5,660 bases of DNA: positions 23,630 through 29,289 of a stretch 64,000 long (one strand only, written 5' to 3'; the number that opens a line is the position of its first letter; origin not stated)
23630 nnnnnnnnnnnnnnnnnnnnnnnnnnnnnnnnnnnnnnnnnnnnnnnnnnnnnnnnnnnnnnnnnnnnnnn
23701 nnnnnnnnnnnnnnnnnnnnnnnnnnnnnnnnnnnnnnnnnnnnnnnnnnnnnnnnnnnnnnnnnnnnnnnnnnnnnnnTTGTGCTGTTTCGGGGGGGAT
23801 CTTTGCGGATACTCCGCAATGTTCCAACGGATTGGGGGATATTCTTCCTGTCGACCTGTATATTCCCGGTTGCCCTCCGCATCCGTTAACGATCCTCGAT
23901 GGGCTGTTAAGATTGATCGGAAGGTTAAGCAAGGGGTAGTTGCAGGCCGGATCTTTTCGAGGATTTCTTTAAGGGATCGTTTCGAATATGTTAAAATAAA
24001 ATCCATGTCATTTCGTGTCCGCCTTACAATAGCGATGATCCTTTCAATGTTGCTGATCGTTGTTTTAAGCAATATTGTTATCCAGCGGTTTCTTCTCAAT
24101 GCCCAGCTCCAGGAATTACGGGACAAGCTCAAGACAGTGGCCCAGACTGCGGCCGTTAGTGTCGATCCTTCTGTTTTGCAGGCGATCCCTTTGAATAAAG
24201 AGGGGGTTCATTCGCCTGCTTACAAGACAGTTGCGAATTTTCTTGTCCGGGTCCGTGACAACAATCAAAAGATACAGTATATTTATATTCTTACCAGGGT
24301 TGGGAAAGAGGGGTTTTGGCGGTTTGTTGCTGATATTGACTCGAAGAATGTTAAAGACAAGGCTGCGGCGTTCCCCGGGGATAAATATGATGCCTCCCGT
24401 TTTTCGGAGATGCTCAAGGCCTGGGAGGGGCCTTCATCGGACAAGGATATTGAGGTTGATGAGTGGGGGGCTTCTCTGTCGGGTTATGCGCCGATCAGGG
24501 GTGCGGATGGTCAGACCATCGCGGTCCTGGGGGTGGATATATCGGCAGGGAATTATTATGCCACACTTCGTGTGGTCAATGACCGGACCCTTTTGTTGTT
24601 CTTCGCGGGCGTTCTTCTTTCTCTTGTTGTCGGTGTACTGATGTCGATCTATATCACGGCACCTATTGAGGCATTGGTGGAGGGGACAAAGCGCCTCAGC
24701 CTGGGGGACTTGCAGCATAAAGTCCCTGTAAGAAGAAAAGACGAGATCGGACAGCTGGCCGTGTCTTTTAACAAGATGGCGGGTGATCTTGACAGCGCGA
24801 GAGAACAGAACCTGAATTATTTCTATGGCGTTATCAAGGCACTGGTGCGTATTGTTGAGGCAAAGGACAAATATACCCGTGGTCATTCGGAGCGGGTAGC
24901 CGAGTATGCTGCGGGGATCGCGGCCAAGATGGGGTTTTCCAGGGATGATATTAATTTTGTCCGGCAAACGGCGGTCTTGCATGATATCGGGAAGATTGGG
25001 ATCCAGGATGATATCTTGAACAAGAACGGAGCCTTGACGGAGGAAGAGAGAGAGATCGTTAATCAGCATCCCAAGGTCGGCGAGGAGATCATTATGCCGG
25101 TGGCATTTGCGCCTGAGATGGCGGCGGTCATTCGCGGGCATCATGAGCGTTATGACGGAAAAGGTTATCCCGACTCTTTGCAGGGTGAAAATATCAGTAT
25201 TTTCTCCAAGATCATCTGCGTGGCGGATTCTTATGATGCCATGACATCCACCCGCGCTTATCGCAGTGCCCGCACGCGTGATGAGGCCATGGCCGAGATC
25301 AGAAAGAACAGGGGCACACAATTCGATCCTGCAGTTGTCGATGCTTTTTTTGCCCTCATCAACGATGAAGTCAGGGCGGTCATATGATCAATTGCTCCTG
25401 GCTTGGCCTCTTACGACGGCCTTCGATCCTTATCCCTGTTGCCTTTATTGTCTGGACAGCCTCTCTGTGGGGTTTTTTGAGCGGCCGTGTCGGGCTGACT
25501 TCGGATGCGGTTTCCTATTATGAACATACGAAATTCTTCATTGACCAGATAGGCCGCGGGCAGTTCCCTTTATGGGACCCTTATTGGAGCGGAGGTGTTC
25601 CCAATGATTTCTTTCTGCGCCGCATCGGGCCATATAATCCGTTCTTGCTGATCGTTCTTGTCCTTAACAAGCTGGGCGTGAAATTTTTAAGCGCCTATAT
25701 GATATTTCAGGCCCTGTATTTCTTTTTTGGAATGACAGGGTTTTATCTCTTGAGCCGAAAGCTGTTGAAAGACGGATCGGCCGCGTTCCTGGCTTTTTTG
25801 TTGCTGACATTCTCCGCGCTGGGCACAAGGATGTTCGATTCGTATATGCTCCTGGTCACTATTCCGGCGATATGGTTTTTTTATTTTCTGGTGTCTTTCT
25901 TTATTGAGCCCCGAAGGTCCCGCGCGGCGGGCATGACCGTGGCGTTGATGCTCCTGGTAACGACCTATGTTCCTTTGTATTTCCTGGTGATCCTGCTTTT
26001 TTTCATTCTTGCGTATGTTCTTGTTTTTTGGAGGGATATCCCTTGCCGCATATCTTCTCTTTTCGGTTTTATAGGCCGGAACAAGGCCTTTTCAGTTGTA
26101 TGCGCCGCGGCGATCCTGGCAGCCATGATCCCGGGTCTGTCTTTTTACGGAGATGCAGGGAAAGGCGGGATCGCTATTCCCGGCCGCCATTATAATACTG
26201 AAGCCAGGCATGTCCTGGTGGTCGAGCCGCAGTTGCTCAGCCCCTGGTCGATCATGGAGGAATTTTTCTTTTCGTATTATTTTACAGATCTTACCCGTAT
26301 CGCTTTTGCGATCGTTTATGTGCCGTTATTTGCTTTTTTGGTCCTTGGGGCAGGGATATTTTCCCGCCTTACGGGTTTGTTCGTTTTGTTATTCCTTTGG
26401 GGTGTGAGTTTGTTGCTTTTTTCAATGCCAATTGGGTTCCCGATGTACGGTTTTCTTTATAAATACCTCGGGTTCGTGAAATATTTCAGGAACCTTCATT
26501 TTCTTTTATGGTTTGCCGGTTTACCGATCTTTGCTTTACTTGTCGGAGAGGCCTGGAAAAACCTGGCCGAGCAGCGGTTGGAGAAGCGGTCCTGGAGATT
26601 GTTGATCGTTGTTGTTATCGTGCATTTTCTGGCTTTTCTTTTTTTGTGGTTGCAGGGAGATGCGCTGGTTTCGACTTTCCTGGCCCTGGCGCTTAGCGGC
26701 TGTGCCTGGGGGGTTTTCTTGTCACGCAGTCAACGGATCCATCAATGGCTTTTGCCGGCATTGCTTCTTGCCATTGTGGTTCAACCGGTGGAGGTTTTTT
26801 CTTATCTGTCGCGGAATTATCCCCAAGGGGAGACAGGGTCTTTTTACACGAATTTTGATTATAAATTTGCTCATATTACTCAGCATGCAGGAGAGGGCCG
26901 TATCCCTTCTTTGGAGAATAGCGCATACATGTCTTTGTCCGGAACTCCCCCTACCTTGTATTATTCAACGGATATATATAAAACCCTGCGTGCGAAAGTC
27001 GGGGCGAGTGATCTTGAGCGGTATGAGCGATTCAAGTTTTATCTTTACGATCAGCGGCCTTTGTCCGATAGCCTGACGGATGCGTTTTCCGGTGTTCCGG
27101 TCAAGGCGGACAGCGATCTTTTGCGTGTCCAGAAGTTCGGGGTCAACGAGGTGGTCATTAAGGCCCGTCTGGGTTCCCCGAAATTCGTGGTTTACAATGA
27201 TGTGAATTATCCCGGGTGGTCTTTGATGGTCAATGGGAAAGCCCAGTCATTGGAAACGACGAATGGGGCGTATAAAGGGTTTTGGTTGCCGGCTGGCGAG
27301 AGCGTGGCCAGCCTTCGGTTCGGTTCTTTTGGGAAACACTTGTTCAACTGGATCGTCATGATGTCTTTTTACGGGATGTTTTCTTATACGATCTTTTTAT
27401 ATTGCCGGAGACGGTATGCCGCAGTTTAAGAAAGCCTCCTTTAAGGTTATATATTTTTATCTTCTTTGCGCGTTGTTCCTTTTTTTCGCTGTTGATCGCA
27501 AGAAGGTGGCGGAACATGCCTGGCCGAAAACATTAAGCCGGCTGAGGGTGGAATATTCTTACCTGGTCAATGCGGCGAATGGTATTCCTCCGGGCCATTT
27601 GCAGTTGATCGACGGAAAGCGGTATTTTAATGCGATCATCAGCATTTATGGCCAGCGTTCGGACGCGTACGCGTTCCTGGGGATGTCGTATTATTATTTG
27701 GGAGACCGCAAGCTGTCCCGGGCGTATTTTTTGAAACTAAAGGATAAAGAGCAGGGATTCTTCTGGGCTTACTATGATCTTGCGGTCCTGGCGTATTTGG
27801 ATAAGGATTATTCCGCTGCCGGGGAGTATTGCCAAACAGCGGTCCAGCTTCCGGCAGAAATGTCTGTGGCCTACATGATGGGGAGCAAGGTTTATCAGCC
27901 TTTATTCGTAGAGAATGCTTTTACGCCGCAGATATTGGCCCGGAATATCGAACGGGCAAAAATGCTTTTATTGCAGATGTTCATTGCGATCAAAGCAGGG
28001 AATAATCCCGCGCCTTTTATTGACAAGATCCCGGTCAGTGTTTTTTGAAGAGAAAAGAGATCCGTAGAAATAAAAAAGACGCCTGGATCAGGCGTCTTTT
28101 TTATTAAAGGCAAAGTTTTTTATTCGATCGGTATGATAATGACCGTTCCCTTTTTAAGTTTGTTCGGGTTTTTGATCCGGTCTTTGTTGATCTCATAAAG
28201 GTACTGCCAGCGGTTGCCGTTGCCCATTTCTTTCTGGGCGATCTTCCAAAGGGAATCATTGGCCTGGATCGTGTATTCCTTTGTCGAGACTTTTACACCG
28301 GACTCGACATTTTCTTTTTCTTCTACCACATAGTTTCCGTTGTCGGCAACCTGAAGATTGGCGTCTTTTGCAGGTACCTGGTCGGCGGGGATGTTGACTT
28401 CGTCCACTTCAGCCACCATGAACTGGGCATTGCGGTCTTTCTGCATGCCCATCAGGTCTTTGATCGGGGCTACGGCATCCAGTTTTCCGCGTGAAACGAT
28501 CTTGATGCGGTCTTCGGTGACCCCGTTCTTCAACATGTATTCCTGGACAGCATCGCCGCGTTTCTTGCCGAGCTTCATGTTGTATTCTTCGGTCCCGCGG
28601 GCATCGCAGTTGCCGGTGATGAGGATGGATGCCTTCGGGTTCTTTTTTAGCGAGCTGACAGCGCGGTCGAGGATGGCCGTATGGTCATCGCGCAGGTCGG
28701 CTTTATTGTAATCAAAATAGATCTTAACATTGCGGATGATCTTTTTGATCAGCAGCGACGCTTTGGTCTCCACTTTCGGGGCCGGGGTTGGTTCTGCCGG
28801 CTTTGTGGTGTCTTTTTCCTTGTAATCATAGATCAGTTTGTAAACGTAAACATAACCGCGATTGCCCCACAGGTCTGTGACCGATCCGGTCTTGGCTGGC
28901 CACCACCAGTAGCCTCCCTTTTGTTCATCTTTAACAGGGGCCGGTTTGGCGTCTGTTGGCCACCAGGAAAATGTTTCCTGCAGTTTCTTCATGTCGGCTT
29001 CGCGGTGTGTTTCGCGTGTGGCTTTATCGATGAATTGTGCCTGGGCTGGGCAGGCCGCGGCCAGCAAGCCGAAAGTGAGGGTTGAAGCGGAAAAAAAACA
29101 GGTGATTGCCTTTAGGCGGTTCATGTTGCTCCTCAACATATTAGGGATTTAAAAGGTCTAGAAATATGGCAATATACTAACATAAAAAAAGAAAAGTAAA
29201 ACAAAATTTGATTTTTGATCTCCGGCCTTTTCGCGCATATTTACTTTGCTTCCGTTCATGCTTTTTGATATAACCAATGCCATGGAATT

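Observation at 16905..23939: Hydrogenase-like membrane complex whose large subunit has lost the [NiFe] ligands (Ehr-type), with no ferredoxin subunit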

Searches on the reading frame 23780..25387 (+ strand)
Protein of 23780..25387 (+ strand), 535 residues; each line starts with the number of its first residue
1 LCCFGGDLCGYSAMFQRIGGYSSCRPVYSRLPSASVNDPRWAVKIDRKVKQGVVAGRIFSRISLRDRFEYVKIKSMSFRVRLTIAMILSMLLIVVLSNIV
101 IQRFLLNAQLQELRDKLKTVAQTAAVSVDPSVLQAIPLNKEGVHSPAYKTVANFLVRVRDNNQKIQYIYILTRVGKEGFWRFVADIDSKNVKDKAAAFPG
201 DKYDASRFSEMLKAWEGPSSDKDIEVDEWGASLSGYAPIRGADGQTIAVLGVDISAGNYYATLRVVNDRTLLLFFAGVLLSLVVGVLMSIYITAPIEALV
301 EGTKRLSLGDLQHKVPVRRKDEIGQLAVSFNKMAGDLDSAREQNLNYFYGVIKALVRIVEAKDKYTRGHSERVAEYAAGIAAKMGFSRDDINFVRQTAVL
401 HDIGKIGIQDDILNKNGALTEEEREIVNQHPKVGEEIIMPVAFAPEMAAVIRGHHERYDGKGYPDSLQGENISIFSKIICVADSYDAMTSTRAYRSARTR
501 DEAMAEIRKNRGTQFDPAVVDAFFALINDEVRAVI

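Call 4: search_protein_families(library=pfam, proteins=[window:23780-25387:+], max_evalue=0.01)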
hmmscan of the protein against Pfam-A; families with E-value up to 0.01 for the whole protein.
window:23780-25387:+ (535 aa): 3 families
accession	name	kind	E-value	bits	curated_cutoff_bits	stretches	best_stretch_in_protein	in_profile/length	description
PF13487.12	HD_5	-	1e-38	133.2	27.2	1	354-519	2-170/170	HD domain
PF01966.28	HD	-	1.2e-20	74.3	22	1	368-488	3-116/116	HD domain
PF00672.30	HAMP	-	3.6e-14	53.3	25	1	289-337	3-51/53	HAMP domain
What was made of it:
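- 24005..25387 (+): HAMP + HD-GYP membrane protein, co-directional and 65 nt downstream. Not conserved outside near-identical contigs. Pfam HD_5 1e-38 and HAMP 4e-14 (call 4).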

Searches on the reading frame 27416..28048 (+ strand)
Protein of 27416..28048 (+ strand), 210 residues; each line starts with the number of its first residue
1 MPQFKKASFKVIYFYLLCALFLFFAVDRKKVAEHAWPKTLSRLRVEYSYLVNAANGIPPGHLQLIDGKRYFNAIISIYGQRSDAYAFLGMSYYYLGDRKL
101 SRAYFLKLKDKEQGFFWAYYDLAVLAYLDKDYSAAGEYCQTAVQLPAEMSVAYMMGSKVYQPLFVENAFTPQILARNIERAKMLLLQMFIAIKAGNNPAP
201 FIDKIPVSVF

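Call 4: search_protein_families(library=pfam, proteins=[window:27416-28048:+], max_evalue=0.01)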
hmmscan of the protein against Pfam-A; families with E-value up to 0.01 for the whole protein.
window:27416-28048:+ (210 aa): 4 families
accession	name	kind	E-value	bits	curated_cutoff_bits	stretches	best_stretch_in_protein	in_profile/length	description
PF07719.23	TPR_2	-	0.00029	21.2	27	0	83-108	2-27/34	Tetratricopeptide repeat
PF13181.12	TPR_8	-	0.0011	19.4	25.7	0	83-107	2-26/34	Tetratricopeptide repeat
PF13432.12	TPR_16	-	0.0016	19.3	32.7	1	88-144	3-59/65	Tetratricopeptide repeat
PF00515.34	TPR_1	-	0.0027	17.9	27.8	0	117-145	2-30/34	Tetratricopeptide repeat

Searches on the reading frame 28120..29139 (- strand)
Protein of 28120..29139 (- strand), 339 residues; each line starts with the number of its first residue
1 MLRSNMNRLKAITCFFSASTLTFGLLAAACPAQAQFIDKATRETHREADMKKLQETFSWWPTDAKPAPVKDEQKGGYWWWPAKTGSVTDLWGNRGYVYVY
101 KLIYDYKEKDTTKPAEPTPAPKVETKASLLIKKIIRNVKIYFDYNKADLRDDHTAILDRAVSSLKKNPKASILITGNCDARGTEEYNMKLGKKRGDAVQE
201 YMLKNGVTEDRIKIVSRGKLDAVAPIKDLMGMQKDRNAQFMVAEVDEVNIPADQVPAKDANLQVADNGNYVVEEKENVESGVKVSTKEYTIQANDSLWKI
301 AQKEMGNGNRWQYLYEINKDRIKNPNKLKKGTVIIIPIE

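Call 4: search_protein_families(library=pfam, proteins=[window:28120-29139:-], max_evalue=0.01)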
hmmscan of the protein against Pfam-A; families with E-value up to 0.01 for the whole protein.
window:28120-29139:- (339 aa): 2 families
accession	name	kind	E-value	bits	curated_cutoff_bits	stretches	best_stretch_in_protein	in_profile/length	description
PF00691.25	OmpA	-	7e-18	65.2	27.2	1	141-223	1-85/98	OmpA family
PF01476.26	LysM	-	1e-06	29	20.9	1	289-337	1-43/43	LysM domain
